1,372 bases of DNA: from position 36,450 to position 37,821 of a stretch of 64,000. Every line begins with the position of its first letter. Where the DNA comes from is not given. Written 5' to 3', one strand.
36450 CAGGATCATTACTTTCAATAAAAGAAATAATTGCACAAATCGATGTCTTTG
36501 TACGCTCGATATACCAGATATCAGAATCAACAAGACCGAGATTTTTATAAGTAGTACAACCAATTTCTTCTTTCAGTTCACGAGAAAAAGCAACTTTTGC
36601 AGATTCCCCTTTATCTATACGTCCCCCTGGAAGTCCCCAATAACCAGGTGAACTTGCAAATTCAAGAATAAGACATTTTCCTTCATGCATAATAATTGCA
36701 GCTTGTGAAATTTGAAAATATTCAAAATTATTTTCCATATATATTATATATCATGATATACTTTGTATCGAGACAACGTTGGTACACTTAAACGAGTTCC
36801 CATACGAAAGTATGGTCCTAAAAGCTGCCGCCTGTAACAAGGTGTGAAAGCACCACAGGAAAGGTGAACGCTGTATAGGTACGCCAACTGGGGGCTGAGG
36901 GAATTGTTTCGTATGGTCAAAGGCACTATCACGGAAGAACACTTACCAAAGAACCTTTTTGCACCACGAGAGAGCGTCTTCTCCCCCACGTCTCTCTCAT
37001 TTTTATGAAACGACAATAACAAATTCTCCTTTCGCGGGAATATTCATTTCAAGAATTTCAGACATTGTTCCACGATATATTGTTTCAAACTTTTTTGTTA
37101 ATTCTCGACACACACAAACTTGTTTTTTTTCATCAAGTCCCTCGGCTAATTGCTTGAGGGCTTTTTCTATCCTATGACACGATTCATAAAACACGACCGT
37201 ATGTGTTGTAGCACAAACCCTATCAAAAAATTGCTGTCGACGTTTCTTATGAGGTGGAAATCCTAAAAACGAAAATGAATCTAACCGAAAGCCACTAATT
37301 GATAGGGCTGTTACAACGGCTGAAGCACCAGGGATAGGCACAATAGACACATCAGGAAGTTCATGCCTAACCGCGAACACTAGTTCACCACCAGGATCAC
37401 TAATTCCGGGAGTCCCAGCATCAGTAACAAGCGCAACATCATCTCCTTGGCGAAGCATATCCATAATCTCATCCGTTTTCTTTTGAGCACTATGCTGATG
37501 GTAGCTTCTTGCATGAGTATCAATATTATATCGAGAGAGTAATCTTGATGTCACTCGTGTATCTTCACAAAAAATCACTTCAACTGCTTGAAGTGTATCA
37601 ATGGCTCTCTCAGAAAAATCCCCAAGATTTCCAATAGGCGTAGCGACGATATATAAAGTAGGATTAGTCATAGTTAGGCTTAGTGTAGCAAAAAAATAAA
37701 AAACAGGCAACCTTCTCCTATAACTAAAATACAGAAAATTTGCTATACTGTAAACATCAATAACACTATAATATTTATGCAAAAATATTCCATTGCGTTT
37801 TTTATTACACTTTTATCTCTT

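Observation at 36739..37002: GC-rich, hairpin-dense 264-nt intergenic block between rsmI and a NUDIX gene: candidate ncRNA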

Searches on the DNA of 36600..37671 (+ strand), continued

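Call 63: search_rna_families(source=L065, start=3600, end=4100, threshold=evalue, max_evalue=10, show_alignments=3)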
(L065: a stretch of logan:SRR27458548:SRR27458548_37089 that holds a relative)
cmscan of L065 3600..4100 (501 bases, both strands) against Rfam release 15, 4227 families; matches with E-value up to 10: 3.
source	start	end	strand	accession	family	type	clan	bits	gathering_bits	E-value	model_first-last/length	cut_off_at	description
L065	3631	3740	-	RF00350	snoZ152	Gene; snRNA; snoRNA; CD-box;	-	21.3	50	0.23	1-109/109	no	Small nucleolar RNA Z152/R70/R12/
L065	3699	3810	-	RF03933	MIR6445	Gene; miRNA;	-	16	100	2.7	1-117/117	no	MIR6445 microRNA precursor family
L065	3718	3805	-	RF00621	CoTC_ribozyme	Gene; ribozyme;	-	12.6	58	8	1-191/191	no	Beta-globin co-transcriptional cleavage ribozyme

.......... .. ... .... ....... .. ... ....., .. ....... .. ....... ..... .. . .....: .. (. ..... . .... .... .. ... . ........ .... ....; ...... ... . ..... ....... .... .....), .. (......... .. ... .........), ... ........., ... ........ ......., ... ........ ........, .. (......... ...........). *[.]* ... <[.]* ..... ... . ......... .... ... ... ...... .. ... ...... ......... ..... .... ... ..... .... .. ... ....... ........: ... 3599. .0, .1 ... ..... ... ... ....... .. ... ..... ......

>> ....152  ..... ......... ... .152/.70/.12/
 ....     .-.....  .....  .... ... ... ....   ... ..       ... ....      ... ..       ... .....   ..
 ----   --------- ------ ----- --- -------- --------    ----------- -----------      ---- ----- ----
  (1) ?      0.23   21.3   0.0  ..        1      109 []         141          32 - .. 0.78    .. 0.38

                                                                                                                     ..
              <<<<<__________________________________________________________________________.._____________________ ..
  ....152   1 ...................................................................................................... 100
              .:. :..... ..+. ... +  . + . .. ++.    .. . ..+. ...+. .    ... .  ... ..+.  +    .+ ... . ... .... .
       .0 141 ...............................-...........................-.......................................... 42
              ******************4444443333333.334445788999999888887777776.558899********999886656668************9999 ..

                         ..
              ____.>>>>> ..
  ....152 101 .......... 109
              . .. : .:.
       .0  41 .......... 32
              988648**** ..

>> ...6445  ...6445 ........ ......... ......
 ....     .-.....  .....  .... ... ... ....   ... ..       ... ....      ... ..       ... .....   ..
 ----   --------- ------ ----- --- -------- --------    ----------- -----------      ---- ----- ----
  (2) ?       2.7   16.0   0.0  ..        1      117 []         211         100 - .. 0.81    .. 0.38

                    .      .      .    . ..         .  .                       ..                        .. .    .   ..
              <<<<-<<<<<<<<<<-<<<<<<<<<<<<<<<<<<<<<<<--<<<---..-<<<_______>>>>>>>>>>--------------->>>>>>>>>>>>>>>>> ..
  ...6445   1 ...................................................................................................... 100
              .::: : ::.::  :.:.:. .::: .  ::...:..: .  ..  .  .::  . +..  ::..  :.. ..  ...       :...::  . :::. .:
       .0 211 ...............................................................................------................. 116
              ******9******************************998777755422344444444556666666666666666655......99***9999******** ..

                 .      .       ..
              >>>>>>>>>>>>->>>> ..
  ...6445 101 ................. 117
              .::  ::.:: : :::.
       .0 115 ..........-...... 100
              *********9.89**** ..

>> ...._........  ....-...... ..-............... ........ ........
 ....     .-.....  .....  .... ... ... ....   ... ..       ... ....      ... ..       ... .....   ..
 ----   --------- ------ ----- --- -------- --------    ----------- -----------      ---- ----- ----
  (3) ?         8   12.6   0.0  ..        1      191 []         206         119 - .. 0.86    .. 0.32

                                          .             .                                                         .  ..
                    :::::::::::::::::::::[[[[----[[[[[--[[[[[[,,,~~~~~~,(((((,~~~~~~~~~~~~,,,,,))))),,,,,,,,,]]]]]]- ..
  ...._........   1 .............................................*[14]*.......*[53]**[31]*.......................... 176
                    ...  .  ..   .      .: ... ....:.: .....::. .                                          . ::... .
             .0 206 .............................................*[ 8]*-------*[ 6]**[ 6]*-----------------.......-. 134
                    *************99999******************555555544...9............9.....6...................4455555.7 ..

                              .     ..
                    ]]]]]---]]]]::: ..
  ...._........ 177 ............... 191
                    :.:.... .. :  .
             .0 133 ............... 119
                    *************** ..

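Call 87: search_rna_families(sources=[L011, L031, L033, L036, L022, L002, L003, L034, L013, L024, L004, L007, L012, L029, L026, L035, L001, L052], threshold=gathering)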
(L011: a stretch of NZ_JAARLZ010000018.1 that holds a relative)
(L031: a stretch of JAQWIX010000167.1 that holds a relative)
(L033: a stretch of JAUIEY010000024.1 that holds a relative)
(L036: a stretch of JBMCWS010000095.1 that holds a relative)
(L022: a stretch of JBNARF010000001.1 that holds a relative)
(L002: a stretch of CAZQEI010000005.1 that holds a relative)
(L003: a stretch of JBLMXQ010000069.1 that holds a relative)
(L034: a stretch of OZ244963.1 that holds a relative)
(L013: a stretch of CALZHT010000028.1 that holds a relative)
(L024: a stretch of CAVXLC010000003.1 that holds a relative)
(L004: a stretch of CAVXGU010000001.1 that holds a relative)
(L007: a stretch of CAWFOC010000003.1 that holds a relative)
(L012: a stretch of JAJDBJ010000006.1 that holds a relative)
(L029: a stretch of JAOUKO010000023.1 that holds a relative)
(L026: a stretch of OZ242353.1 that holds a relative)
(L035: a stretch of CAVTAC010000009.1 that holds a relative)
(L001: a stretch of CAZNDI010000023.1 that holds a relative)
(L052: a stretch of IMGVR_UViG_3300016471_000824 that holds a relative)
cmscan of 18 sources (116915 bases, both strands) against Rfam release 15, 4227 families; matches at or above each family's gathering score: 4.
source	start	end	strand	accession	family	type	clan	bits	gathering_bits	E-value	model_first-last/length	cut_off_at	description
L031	3893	4247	+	RF00010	RNaseP_bact_a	Gene; ribozyme;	CL00002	338.1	100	8.1e-110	1-367/367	no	Bacterial RNase P class A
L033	3916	4252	+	RF00010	RNaseP_bact_a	Gene; ribozyme;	CL00002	329.1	100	9.1e-107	1-367/367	no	Bacterial RNase P class A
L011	2556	2921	-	RF00010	RNaseP_bact_a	Gene; ribozyme;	CL00002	314.9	100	5.8e-102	1-367/367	no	Bacterial RNase P class A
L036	3837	4238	+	RF00010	RNaseP_bact_a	Gene; ribozyme;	CL00002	296.6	100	9.3e-96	1-367/367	no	Bacterial RNase P class A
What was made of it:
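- rnpB lies next to rsmI in four proteobacterial loci (call 87).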
